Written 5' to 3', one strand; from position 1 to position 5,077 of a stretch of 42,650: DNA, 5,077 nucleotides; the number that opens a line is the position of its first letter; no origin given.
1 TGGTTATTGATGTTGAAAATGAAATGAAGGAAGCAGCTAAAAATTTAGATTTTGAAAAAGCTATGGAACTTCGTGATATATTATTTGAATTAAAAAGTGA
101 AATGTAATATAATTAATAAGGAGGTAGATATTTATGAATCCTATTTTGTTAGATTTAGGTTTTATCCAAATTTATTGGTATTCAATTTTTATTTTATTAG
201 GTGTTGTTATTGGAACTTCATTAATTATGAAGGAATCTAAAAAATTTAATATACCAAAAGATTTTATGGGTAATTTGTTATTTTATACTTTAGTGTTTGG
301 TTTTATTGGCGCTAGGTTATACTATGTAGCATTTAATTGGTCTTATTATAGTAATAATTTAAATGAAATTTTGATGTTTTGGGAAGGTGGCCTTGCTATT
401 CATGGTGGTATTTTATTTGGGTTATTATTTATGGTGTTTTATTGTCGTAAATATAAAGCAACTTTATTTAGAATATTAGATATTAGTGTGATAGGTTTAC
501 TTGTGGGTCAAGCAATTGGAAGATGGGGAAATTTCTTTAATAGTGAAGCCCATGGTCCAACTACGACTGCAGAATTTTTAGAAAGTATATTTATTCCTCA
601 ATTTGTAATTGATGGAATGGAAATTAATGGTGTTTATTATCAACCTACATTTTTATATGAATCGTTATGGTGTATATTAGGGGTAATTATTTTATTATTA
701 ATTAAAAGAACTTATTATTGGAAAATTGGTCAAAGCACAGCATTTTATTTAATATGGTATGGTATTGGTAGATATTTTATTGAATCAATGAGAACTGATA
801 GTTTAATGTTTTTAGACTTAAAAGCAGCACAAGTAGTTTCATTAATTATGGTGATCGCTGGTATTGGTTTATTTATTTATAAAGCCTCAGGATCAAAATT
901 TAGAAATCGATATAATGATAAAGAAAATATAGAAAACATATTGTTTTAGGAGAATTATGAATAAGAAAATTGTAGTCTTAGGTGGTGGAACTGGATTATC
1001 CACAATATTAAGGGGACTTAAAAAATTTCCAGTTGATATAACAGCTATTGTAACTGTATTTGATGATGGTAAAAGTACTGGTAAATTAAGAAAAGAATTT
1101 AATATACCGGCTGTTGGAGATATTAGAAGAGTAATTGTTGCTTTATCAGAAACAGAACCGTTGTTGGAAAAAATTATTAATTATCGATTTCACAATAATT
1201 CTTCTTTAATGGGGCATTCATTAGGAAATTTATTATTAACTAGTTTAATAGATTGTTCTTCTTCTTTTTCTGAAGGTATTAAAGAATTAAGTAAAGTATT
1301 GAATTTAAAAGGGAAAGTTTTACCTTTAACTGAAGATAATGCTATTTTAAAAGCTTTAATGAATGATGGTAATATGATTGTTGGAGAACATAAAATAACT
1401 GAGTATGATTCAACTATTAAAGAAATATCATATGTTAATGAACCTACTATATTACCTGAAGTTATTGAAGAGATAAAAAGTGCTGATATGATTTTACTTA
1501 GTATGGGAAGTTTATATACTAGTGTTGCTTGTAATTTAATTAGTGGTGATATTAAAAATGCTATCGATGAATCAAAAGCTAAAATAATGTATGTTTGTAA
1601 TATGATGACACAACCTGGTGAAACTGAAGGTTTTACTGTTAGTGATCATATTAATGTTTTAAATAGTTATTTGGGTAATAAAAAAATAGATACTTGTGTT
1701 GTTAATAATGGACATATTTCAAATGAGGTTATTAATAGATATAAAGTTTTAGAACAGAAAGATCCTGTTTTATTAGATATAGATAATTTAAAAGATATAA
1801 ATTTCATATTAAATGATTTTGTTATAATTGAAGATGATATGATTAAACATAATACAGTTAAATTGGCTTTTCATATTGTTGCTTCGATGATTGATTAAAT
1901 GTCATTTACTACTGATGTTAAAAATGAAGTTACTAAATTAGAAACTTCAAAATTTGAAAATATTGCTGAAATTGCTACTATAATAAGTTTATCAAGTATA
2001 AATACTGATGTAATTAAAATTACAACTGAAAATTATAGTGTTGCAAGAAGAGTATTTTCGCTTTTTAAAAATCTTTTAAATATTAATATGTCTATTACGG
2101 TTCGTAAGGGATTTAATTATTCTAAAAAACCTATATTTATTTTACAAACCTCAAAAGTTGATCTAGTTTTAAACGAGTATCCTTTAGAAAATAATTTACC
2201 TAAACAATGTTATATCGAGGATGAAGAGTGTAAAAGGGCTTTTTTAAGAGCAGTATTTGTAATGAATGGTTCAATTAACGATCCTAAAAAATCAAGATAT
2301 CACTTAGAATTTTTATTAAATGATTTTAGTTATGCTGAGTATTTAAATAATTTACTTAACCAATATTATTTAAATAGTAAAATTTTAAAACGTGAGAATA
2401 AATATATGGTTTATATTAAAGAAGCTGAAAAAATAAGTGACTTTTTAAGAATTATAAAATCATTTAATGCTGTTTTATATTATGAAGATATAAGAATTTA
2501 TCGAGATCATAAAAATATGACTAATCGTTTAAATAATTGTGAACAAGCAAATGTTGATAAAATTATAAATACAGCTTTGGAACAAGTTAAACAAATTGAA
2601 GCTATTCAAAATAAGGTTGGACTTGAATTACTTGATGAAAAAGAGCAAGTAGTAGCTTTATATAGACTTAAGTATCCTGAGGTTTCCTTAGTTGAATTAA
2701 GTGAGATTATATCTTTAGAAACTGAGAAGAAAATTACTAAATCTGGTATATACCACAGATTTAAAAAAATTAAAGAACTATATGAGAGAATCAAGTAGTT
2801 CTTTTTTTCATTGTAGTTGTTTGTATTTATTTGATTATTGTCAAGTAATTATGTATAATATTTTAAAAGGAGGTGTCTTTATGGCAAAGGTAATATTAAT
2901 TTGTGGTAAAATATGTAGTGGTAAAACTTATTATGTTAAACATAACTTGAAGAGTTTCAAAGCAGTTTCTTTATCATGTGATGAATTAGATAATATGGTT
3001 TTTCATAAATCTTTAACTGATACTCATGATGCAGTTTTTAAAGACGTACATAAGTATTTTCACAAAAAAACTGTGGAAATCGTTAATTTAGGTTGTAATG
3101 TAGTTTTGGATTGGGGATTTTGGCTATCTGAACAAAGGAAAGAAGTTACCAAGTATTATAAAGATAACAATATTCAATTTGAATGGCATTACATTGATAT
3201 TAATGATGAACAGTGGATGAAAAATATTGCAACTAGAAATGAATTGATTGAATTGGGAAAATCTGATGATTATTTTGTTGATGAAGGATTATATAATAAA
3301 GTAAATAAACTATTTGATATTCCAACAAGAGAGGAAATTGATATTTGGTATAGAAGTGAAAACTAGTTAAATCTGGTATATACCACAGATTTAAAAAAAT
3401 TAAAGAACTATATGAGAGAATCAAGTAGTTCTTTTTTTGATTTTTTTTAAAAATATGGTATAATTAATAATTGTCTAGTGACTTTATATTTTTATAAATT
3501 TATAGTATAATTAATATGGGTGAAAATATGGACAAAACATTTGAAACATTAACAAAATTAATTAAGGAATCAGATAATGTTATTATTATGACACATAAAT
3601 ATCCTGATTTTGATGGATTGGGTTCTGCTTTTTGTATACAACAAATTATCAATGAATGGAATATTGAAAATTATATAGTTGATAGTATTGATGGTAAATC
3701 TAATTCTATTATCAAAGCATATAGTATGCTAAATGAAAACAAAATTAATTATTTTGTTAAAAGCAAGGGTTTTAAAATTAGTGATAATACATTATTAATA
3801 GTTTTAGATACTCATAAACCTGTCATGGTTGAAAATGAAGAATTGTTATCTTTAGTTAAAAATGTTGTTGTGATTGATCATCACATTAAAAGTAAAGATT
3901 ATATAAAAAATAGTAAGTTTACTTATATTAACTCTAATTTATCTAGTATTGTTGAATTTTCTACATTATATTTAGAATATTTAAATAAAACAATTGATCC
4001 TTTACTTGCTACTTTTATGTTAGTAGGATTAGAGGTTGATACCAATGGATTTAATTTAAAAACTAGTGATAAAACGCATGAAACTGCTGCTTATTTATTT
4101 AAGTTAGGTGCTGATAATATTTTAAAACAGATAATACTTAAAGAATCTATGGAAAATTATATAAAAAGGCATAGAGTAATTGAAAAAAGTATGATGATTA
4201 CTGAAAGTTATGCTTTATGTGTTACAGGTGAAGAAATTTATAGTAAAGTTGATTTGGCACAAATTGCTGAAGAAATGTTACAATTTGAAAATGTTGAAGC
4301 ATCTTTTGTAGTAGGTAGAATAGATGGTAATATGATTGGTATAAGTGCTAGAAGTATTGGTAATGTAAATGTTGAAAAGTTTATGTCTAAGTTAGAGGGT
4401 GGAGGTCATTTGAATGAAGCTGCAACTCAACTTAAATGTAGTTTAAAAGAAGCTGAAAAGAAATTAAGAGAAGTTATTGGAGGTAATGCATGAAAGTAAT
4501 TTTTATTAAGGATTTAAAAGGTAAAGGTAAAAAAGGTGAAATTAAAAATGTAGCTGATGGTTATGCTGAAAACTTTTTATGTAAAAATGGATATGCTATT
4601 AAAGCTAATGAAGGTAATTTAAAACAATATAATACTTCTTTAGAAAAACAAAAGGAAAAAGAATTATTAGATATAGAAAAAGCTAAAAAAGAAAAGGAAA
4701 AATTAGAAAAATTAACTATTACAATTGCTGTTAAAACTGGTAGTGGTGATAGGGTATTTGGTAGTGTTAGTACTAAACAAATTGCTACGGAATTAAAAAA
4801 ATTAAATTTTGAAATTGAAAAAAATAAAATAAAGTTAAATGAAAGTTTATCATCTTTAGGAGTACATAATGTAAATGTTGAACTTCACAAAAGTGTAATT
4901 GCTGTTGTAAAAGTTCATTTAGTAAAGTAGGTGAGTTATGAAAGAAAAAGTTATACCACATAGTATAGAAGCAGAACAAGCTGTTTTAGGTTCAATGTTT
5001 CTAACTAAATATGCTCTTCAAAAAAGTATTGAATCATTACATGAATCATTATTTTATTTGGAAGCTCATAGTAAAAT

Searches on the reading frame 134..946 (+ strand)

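Call 58: search_protein_families(library=pfam, proteins=[window:134-946:+], max_evalue=0.00001)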
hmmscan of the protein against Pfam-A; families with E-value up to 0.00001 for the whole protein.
window:134-946:+ (271 aa): 1 family
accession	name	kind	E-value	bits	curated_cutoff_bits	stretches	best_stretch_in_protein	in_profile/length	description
PF01790.23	LGT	-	3.4e-70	236.5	24.9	1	3-249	1-240/240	Prolipoprotein diacylglyceryl transferase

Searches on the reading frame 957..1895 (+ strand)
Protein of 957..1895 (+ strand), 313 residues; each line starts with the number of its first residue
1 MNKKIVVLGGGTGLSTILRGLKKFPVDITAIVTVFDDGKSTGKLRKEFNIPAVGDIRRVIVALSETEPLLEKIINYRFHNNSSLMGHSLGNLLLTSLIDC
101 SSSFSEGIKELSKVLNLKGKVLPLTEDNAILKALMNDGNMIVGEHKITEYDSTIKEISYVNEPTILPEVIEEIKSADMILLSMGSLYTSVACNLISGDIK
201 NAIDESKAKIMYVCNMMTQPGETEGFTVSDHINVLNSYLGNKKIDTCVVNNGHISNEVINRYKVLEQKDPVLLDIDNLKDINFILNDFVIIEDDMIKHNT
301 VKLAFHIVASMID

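Call 58: search_protein_families(library=pfam, proteins=[window:957-1895:+], max_evalue=0.00001)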
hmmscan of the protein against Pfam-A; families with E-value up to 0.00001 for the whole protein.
window:957-1895:+ (313 aa): 1 family
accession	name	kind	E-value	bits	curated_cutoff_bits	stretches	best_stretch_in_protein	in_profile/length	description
PF01933.23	CofD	-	7.4e-97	324.5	30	1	5-280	1-279/290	2-phospho-L-lactate transferase CofD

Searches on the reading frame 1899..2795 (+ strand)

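Call 58: search_protein_families(library=pfam, proteins=[window:1899-2795:+], max_evalue=0.00001)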
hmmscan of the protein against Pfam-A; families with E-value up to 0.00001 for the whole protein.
window:1899-2795:+ (299 aa): 3 families
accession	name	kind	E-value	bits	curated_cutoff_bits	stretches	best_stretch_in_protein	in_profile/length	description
PF14527.11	LAGLIDADG_WhiA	-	4.8e-29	100.8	23.2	1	113-204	2-92/93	WhiA LAGLIDADG-like domain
PF02650.20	HTH_WhiA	-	5.3e-27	94.5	27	1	209-294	2-83/84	WhiA C-terminal HTH domain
PF10298.14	WhiA_N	-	4.6e-13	49.5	23.4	1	34-91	22-80/86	WhiA N-terminal LAGLIDADG-like domain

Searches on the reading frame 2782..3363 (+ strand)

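Call 58: search_protein_families(library=pfam, proteins=[window:2782-3363:+], max_evalue=0.00001)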
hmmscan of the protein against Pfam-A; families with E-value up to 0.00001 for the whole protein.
window:2782-3363:+ (194 aa): 1 family
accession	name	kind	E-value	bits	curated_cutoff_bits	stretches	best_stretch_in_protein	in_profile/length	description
PF13671.12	AAA_33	-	3.1e-12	47.4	27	1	37-154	1-120/143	AAA domain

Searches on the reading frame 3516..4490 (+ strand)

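Call 58: search_protein_families(library=pfam, proteins=[window:3516-4490:+], max_evalue=0.00001)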
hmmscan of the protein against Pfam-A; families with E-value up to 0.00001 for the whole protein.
window:3516-4490:+ (325 aa): 2 families
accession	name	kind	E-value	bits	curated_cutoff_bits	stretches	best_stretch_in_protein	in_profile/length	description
PF01368.27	DHH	-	4.4e-16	59.7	28.1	1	21-171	1-124/125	DHH family, N-terminal domain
PF02272.25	DHHA1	-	3.9e-10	40.5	25.9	1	236-320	6-99/102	DHHA1 domain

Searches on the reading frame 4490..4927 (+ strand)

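Call 58: search_protein_families(library=pfam, proteins=[window:4490-4927:+], max_evalue=0.00001)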
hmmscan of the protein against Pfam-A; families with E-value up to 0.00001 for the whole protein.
window:4490-4927:+ (146 aa): 2 families
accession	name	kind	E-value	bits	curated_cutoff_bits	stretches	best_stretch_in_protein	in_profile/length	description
PF03948.19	Ribosomal_L9_C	-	4.8e-23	81.8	23.2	1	63-145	1-85/86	Ribosomal protein L9, C-terminal domain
PF01281.25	Ribosomal_L9_N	-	4.8e-20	71.3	20.7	1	1-47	1-47/47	Ribosomal protein L9, N-terminal domain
